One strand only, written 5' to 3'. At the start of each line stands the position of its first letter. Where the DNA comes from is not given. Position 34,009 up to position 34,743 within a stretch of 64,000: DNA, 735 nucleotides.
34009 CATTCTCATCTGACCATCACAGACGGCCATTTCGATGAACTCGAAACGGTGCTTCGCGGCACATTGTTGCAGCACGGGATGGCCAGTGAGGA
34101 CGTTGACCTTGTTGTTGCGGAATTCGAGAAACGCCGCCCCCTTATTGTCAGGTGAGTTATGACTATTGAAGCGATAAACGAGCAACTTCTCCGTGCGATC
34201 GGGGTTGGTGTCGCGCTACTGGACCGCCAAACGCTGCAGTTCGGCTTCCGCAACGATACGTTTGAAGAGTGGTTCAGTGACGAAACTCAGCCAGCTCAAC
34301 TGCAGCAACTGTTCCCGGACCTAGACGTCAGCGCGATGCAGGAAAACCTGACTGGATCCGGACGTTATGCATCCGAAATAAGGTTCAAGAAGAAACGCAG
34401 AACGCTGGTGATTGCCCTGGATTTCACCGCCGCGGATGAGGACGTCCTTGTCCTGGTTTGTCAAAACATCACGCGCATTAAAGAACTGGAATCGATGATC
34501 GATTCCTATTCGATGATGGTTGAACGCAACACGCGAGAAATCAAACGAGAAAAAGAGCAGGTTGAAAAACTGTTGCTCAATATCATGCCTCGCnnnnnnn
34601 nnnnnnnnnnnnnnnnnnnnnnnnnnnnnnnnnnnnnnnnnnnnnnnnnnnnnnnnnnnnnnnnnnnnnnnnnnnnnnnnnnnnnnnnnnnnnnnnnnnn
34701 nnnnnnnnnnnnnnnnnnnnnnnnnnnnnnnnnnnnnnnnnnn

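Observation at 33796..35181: Truncated hemoglobin plus PAS-coiled-coil-adenylyl cyclase: a candidate split, globin-gated analogue of soluble guanylate cyclase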

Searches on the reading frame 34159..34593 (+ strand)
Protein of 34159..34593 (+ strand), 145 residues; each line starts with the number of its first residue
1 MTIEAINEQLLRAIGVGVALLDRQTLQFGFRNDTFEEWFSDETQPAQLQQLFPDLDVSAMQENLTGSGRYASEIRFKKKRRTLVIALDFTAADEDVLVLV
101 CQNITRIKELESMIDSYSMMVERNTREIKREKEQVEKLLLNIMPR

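Call 17: search_protein_representatives(protein=window:34159-34593:+)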
Query: 145 residues. Proteins with E-value up to 0.001 (for the whole library): 118; up to 1e-10: 57; up to 1e-30: 7. The best 118 are listed.
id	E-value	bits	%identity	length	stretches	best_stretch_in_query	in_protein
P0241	3.6e-66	237.1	79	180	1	1-145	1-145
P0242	5.3e-39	149.3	56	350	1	1-145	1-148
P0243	1.8e-38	147.6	56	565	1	1-140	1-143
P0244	3.1e-37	143.6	53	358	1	3-145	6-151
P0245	8.0e-37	142.2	61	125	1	1-122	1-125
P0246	1.2e-36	141.7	51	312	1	1-145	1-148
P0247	2.7e-34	134.0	59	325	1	25-145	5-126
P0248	2.9e-30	121.0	46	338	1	1-144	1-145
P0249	3.4e-26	107.9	42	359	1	1-145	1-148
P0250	7.3e-26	106.8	78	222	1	68-145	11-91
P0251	1.6e-25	105.7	41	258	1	2-145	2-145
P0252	3.1e-24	101.5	38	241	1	3-145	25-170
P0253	6.8e-23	97.2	40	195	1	5-145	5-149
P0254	2.0e-22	95.7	40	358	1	1-145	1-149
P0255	5.5e-22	94.3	43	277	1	8-145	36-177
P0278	1.5e-14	70.2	35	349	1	5-142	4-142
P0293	9.4e-12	61.2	33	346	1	4-145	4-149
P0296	1.6e-11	60.4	29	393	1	8-136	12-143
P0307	4.9e-09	52.4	31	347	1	10-135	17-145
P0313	8.1e-08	48.5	28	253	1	7-134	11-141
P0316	1.5e-07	47.6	26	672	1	13-136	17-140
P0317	1.6e-07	47.6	28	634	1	7-138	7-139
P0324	9.4e-07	45.0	28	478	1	10-125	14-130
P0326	1.1e-06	44.8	21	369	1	5-135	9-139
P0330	2.4e-06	43.7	28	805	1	11-142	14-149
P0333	5.2e-06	42.6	27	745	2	25-136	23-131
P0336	9.0e-06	41.9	27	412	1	13-141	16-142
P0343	2.3e-05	40.6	26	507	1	10-136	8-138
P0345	4.1e-05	39.7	25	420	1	8-136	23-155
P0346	5.7e-05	39.3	30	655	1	10-142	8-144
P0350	1.6e-04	37.8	27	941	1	29-142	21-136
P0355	3.6e-04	36.7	25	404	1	13-135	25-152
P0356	3.8e-04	36.6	24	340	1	10-145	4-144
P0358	8.6e-04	35.4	27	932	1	6-142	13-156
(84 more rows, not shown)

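Call 18: search_protein_families(library=pfam, proteins=[P0243, P0316, P0317, P0330, P0333, P0346, P0350, P0358, P0324, P0343], max_evalue=0.001)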
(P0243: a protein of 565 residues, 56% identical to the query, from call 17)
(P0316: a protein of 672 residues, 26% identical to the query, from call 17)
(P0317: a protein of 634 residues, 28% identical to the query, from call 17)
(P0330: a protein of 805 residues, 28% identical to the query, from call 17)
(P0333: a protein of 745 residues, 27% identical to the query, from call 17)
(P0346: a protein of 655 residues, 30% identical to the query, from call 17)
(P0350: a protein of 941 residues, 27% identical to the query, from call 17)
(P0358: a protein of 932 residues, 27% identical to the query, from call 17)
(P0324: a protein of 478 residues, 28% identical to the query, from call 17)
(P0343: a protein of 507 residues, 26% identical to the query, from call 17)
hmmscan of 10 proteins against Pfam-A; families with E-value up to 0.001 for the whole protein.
P0243 (565 aa): 4 families
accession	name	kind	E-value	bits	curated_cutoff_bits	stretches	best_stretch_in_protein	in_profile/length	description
PF02518.31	HATPase_c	-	5.4e-31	107.7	26.4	1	438-550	2-109/111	Histidine kinase-, DNA gyrase B-, and HSP90-like ATPase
PF00512.31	HisKA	-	6.5e-20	71.4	26.9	1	323-391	1-66/66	His Kinase A (phospho-acceptor) domain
PF13185.12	GAF_2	-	1.2e-12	48.7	28.6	1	156-302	3-136/136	GAF domain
PF01590.32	GAF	-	1.4e-08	35.8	22.4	1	160-298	14-130/133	GAF domain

P0316 (672 aa): 7 families
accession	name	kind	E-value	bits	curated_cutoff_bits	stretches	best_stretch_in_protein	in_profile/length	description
PF07228.17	SpoIIE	-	8e-49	166.6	25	1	338-528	2-191/192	Stage II sporulation protein E (SpoIIE)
PF13581.12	HATPase_c_2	-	9e-20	71.4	27.4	1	545-669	3-127/127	Histidine kinase-like ATPase domain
PF13426.13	PAS_9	-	3.1e-16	60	27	1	169-271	2-103/103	PAS domain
PF00989.32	PAS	-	1e-11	45.2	22.6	1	162-269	5-113/113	PAS fold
PF08448.16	PAS_4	-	4.6e-11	43.4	23.1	1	165-273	2-109/110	PAS fold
PF13188.13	PAS_8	-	4.2e-06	26.9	21.8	1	161-197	4-40/65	PAS domain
PF08447.18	PAS_3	-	9.3e-05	23.1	25.6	1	183-265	4-88/89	PAS fold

P0317 (634 aa): 7 families
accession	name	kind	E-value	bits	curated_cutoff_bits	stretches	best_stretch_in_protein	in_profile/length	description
PF02518.31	HATPase_c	-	5.5e-23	82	26.4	1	379-487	1-109/111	Histidine kinase-, DNA gyrase B-, and HSP90-like ATPase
PF00072.30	Response_reg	-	6.2e-20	71.9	30.2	1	514-624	2-110/111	Response regulator receiver domain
PF08448.16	PAS_4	-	1.4e-14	54.7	23.1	1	146-251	3-109/110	PAS fold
PF00512.31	HisKA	-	8.4e-11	42.2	26.9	1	273-334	2-63/66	His Kinase A (phospho-acceptor) domain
PF13188.13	PAS_8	-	4.1e-09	36.5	21.8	1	139-193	2-53/65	PAS domain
PF00989.32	PAS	-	6.3e-09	36.3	22.6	1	140-207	3-71/113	PAS fold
PF13426.13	PAS_9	-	0.00027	21.6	27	0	150-206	3-59/103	PAS domain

P0330 (805 aa): 4 families
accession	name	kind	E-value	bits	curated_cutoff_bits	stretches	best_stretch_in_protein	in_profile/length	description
PF00072.30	Response_reg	-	2.9e-46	156.7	30.2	2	556-664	1-110/111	Response regulator receiver domain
PF02518.31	HATPase_c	-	2.2e-31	109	26.4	1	412-524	2-109/111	Histidine kinase-, DNA gyrase B-, and HSP90-like ATPase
PF12860.13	PAS_7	-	1.1e-25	90.4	27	1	160-274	1-114/115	PAS fold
PF00512.31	HisKA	-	2.4e-19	69.5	26.9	1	298-365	2-66/66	His Kinase A (phospho-acceptor) domain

P0333 (745 aa): 1 family
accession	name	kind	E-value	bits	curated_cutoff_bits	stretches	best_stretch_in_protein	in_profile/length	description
PF07228.17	SpoIIE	-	1.1e-23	84.6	25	1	183-369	2-189/192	Stage II sporulation protein E (SpoIIE)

P0346 (655 aa): 3 families
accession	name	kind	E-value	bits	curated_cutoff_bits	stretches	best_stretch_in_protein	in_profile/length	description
PF02518.31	HATPase_c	-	1.5e-17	64.4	26.4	1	507-649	4-109/111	Histidine kinase-, DNA gyrase B-, and HSP90-like ATPase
PF01627.28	Hpt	-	4.7e-14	52.8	24.6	1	297-388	2-82/84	Hpt domain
PF13188.13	PAS_8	-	0.0001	22.5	21.8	0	7-55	5-52/65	PAS domain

P0350 (941 aa): 5 families
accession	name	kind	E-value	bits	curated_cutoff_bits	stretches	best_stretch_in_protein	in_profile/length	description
PF01627.28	Hpt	-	3.8e-11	43.5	24.6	1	293-355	11-64/84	Hpt domain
PF02518.31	HATPase_c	-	4.3e-11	43.7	26.4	1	796-932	5-109/111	Histidine kinase-, DNA gyrase B-, and HSP90-like ATPase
PF13188.13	PAS_8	-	1.3e-05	25.3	21.8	1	5-51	8-54/65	PAS domain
PF08448.16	PAS_4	-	0.00023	21.8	23.1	0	6-32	3-29/110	PAS fold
PF00989.32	PAS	-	0.00071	20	22.6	0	5-32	8-35/113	PAS fold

P0358 (932 aa): 3 families
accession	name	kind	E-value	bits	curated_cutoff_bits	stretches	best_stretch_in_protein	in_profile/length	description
PF02518.31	HATPase_c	-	2.9e-17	63.5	26.4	1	793-931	3-108/111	Histidine kinase-, DNA gyrase B-, and HSP90-like ATPase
PF01627.28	Hpt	-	7.1e-11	42.6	24.6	1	304-391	2-82/84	Hpt domain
PF13426.13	PAS_9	-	0.00089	19.9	27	0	173-272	16-103/103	PAS domain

P0324 (478 aa): 1 family
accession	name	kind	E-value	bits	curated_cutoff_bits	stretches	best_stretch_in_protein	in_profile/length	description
PF02518.31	HATPase_c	-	6.7e-25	88.1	26.4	1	261-366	4-109/111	Histidine kinase-, DNA gyrase B-, and HSP90-like ATPase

P0343 (507 aa): 3 families
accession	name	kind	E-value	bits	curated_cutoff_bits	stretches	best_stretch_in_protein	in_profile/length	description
PF02518.31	HATPase_c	-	2.6e-25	89.4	26.4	1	257-367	3-110/111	Histidine kinase-, DNA gyrase B-, and HSP90-like ATPase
PF00072.30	Response_reg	-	5.1e-20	72.1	30.2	1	391-503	1-110/111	Response regulator receiver domain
PF00512.31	HisKA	-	1e-12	48.4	26.9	1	144-210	2-65/66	His Kinase A (phospho-acceptor) domain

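Call 20: find_encoding_contigs(protein=P0243, flank=4000, max_places=4)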
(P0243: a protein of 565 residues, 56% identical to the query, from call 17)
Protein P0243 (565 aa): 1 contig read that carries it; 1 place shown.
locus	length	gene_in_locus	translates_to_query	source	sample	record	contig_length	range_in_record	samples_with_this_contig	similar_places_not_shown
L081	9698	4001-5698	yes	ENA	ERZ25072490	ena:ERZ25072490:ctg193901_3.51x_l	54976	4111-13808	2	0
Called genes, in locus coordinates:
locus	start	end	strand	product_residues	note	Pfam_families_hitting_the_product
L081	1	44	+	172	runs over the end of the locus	-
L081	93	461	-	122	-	-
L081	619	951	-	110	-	-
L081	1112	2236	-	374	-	PF00657:Lipase_GDSL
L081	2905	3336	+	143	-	PF04828:GFA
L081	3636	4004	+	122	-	PF01152:Bac_globin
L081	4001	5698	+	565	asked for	PF01590:GAF, PF13185:GAF_2, PF00512:HisKA, PF02518:HATPase_c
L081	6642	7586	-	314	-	PF00892:EamA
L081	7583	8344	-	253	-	PF03807:F420_oxidored, PF14748:P5CR_dimer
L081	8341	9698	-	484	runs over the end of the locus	PF02310:B12-binding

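Call 21: find_encoding_contigs(protein=P0316, flank=3000, max_places=3)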
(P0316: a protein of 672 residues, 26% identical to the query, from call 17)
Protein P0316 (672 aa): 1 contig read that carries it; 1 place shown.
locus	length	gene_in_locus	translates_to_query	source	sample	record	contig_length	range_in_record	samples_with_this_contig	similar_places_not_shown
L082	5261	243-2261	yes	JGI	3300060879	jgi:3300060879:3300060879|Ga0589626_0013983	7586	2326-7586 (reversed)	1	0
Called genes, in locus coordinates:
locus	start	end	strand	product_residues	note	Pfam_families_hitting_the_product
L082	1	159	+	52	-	?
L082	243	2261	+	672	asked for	PF00989:PAS, PF08448:PAS_4, PF13188:PAS_8 (weak), PF13426:PAS_9, PF07228:SpoIIE, PF13581:HATPase_c_2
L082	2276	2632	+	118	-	PF01152:Bac_globin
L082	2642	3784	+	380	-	PF07228:SpoIIE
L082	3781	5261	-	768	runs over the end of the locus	PF00857:Isochorismatase, PF19974:TCAD9, PF05706:CDKN3, PF00782:DSPc, PF22741:PTP-NADK, PF22784:PTP-SAK, PF22785:Tc-R-P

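Call 22: find_encoding_contigs(protein=P0317, flank=3000, max_places=3)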
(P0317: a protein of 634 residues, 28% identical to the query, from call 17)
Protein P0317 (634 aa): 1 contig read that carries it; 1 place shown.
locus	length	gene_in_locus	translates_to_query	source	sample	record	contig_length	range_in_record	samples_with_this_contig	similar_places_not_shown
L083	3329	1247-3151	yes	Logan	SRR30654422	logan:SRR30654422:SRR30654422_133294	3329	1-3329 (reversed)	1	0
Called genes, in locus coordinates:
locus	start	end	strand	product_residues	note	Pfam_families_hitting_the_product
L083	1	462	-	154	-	?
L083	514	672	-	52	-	-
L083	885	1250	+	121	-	PF01152:Bac_globin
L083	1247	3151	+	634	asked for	PF13188:PAS_8 (faint), PF00989:PAS (weak), PF08448:PAS_4, PF00512:HisKA, PF02518:HATPase_c, PF00072:Response_reg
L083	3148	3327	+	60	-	?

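Call 23: find_encoding_contigs(protein=P0346, flank=3000, max_places=3)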
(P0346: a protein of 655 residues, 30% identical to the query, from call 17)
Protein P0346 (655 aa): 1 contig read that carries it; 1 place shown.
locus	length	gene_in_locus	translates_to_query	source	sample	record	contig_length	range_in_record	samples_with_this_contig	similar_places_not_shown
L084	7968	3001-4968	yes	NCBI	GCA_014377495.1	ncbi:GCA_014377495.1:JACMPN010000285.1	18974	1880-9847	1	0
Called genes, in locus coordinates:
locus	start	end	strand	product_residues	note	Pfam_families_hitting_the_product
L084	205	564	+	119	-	PF01152:Bac_globin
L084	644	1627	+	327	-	PF00015:MCPsignal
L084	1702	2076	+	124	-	PF00072:Response_reg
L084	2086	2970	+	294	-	PF13690:CheX (weak)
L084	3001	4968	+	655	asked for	PF01627:Hpt, PF02518:HATPase_c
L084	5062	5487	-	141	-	-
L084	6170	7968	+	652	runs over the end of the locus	PF25174:Beta-prop_THOC3 (weak), PF07676:PD40 (weak), PF26549:Tricorn_N (weak), PF26550:Tricorn_2nd (weak), PF01738:DLH, PF02129:Peptidase_S15 (weak), PF20434:BD-FAE, PF00326:Peptidase_S9, +2 more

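Call 33: find_encoding_contigs(protein=P0330, flank=3000, max_places=3)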
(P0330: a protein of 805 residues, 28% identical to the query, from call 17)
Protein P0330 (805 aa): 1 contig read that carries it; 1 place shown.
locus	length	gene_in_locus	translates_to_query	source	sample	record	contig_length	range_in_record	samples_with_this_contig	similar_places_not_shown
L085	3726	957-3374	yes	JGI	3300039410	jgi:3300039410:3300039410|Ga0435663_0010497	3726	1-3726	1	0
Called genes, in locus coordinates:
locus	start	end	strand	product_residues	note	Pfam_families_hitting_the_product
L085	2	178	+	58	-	?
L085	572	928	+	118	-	PF01152:Bac_globin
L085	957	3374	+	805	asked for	PF12860:PAS_7, PF00512:HisKA, PF02518:HATPase_c, PF00072:Response_reg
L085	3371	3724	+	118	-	?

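Call 34: find_encoding_contigs(protein=P0333, flank=3000, max_places=3)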
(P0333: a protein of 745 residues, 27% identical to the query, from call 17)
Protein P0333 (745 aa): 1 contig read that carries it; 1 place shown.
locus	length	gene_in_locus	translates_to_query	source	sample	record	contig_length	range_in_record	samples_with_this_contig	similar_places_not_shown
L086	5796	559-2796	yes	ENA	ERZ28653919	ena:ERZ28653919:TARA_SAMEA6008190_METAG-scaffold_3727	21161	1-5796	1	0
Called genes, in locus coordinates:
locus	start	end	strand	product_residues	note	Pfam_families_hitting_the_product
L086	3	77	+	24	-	?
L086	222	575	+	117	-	PF01152:Bac_globin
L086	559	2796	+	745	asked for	PF07228:SpoIIE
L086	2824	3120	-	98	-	PF01740:STAS, PF13466:STAS_2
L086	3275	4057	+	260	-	PF02405:MlaE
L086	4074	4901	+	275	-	PF00005:ABC_tran, PF13304:AAA_21 (weak)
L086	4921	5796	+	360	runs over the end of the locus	PF02470:MlaD, PF28544:Helical_needle (weak)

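Call 35: find_encoding_contigs(protein=P0343, flank=3000, max_places=3)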
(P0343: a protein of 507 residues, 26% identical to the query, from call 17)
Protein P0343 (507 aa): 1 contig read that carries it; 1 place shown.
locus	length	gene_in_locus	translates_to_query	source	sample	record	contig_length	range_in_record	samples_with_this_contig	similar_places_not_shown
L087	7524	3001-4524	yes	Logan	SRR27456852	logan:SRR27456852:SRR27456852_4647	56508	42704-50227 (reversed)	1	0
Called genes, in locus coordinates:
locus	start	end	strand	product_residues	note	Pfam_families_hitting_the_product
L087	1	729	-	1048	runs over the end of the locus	PF00072:Response_reg, PF00989:PAS, PF13188:PAS_8, PF13426:PAS_9, PF08448:PAS_4, PF00512:HisKA, PF02518:HATPase_c, PF00072:Response_reg, +2 more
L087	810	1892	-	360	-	PF00072:Response_reg, PF13487:HD_5, PF01966:HD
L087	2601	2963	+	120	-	PF01152:Bac_globin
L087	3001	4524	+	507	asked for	PF00512:HisKA, PF02518:HATPase_c, PF00072:Response_reg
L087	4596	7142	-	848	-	PF07696:7TMR-DISMED2, PF07695:7TMR-DISM_7TM, PF00512:HisKA, PF02518:HATPase_c, PF00072:Response_reg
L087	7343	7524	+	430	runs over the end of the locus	PF00512:HisKA, PF02518:HATPase_c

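Call 46: find_related_loci(query=A2, collection=metagenome_contigs, flank=5000)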
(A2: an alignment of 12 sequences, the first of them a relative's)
Query A2 (121 aa) in metagenome_contigs; peptide patterns used: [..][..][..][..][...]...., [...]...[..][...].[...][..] (x = any residue, [..] = any of these).
600 stretches matched a pattern (row limit reached: there are more); 335 encode a relative of the query (tblastn E <= 1e-3); the best 80 are kept; 80 distinct loci.
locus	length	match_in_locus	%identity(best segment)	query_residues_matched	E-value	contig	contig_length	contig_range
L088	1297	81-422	49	4-117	2e-34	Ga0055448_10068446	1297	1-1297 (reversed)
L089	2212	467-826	45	1-120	2e-33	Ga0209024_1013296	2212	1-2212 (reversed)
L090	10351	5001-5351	50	1-117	5e-33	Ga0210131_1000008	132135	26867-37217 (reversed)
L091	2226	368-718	44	1-117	4e-33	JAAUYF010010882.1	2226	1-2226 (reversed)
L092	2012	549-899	42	3-119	4e-32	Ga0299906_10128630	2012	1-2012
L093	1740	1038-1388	48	1-117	1e-31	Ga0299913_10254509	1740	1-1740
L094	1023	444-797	45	1-118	2e-32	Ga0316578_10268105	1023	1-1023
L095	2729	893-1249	42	1-119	3e-31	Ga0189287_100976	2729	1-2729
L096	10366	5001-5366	45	1-121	2e-31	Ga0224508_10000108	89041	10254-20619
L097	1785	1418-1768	44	1-117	2e-31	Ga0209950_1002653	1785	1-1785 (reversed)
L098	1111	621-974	46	1-118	7e-32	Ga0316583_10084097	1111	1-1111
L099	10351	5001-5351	44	4-120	3e-31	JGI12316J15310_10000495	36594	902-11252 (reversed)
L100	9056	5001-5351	46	1-117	7e-31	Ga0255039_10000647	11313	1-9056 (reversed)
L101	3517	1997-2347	46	1-117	1e-30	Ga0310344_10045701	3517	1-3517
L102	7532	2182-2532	46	1-117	7e-31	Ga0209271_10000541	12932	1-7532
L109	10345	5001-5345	47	4-118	1e-30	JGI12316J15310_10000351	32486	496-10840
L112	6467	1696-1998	48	1-101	3e-30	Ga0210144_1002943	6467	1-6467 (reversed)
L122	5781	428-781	45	1-117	7e-30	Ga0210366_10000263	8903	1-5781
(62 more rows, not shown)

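Call 47: search_solved_structures(query=A2, show_alignments=5, max_evalue=0.001)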
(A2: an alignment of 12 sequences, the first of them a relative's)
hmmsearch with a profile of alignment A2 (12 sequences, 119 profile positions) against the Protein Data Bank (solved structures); distinct sequences matched with E-value up to 0.001: 36.
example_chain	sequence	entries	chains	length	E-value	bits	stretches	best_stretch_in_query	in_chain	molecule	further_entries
3aq5_A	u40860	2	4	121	4.5e-27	98.1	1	3-117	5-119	Group 1 truncated hemoglobin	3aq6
3aq8_A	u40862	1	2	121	1.2e-26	96.7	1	3-117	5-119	Group 1 truncated hemoglobin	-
3aq7_A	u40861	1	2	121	3.4e-26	95.3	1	3-117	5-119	Group 1 truncated hemoglobin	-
3aq9_A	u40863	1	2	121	5.5e-26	94.6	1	3-117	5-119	Group 1 truncated hemoglobin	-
5ab8_A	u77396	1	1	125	2.5e-24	89.2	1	4-110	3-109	GROUP 1 TRUNCATED HEMOGLOBIN GLBN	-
1idr_A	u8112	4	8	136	3e-24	89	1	4-110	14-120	HEMOGLOBIN HBN | Hemoglobin-like protein HbN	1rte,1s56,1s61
1dlw_A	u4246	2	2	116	1.9e-23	86.4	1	4-118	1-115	HEMOGLOBIN | MYOGLOBIN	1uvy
2gkm_A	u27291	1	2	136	2.2e-23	86.2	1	4-110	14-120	Hemoglobin-like protein HbN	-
2gln_A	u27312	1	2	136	5.8e-23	84.9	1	4-110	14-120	Hemoglobin-like protein HbN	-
2gkn_A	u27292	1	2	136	8.8e-23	84.3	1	4-110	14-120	Hemoglobin-like protein HbN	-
1s69_A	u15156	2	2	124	3.5e-22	82.3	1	3-108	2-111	Cyanoglobin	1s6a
2gl3_A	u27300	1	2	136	6.5e-22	81.5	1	4-110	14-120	Hemoglobin-like protein HbN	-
1mwb_A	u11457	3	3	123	7.1e-22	81.3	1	3-108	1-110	Cyanoglobin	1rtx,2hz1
2hz2_A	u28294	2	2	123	7.5e-22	81.3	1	3-108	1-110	Cyanoglobin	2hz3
1dly_A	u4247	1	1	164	1.4e-21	80.4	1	3-118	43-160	HEMOGLOBIN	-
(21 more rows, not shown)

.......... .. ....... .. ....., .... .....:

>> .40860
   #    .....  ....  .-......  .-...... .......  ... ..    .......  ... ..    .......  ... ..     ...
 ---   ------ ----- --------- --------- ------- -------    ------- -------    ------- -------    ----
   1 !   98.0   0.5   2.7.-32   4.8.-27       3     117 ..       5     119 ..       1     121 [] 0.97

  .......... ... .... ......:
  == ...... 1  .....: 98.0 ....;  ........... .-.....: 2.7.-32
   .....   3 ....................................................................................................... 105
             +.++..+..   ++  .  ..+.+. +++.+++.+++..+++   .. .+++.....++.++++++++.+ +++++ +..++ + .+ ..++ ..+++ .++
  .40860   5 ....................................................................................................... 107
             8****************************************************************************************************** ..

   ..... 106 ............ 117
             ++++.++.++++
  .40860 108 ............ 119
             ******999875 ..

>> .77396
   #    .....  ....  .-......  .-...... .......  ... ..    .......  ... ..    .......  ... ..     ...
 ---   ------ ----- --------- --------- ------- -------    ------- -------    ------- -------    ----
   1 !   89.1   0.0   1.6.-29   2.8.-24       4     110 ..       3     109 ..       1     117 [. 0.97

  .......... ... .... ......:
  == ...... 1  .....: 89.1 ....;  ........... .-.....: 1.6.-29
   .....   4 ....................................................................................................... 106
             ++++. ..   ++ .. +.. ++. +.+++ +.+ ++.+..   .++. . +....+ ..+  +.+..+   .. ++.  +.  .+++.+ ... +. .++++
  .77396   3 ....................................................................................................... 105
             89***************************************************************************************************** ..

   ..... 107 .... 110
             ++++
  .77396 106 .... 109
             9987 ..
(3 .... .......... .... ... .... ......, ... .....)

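Call 52: search_protein_families(library=pfam, alignment_id=A3, max_evalue=0.001)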
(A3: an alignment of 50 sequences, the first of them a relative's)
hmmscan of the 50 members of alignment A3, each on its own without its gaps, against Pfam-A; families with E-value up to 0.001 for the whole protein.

A. member 1, L101:2355-3311:+ (319 aa): 1 family
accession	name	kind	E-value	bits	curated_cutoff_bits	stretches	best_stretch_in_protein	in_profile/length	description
PF00990.26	GGDEF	-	2.9e-34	118.6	23.8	1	136-291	1-160/161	Diguanylate cyclase, GGDEF domain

B. families by the number of members that match (of 50 scanned): 4 families
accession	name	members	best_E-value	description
PF00211.25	Guanylate_cyc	45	2.7e-57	Adenylate and Guanylate cyclase catalytic domain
PF07701.20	HNOBA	16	2.5e-07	Heme NO binding associated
PF13188.13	PAS_8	9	4.9e-07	PAS domain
PF00990.26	GGDEF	5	1e-37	Diguanylate cyclase, GGDEF domain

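Call 66: predict_structure(alignment_id=A4)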
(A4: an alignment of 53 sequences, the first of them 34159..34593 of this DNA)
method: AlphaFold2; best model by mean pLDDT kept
length: 145 residues; sequences in the alignment: 53
mean_pLDDT: 93.6   pTM: 0.77
mean pLDDT of the five models: 93.6, 92.7, 92.3, 92.3, 90.3
residues with pLDDT >= 90: 121; 70-90: 21; 50-70: 3; < 50: 0
segments of 3 or more residues with pLDDT < 50: none
pLDDT, mean of each block of 10 residues (from residue 1): 85 93 96 93 82 96 97 95 97 97 96 96 98 96 84
secondary structure, 60 per line:
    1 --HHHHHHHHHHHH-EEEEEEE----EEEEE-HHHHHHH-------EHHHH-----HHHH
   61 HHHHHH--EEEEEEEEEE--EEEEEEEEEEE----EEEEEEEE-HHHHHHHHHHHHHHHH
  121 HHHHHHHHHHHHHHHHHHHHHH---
elements in order: H3-14 E16-22 E27-31 H33-39 H48-51 H57-66 E69-78 E81-91 E96-103 H105-142
